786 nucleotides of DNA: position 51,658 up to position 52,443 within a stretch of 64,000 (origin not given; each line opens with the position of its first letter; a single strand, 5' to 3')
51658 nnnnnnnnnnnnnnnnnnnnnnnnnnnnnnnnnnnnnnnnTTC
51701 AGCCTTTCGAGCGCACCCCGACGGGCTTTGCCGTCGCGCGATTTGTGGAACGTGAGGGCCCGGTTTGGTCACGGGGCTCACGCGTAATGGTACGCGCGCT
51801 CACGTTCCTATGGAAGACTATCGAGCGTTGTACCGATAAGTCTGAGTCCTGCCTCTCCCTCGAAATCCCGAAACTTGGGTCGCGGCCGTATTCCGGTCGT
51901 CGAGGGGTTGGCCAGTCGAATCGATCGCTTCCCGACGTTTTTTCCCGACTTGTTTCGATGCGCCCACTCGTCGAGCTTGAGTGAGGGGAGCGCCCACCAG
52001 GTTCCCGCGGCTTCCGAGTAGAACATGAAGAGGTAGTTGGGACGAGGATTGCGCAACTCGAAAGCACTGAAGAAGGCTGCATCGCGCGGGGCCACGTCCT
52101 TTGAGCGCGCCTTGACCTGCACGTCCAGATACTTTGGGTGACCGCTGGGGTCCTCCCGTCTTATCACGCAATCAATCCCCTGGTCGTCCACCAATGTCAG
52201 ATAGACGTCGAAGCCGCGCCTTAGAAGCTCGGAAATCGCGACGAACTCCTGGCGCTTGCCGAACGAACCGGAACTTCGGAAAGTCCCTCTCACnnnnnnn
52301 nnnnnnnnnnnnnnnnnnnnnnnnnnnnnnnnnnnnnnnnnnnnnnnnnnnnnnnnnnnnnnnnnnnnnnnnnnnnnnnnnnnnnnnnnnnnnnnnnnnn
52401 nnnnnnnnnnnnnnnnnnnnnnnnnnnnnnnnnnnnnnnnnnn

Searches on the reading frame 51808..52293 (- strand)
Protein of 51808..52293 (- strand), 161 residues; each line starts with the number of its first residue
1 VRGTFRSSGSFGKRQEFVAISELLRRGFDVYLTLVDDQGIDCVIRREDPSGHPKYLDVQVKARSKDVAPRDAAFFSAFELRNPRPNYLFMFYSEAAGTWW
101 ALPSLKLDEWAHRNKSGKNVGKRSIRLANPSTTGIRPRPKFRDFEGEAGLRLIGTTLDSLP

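Call 58: search_protein_families(library=pfam, proteins=[window:51808-52293:-], max_evalue=0.01)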
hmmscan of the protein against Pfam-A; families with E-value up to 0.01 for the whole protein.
window:51808-52293:- (161 aa): 1 family
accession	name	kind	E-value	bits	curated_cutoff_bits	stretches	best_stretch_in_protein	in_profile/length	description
PF14280.11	DUF4365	-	0.00052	20.5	24.3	1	34-87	24-79/139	Domain of unknown function (DUF4365)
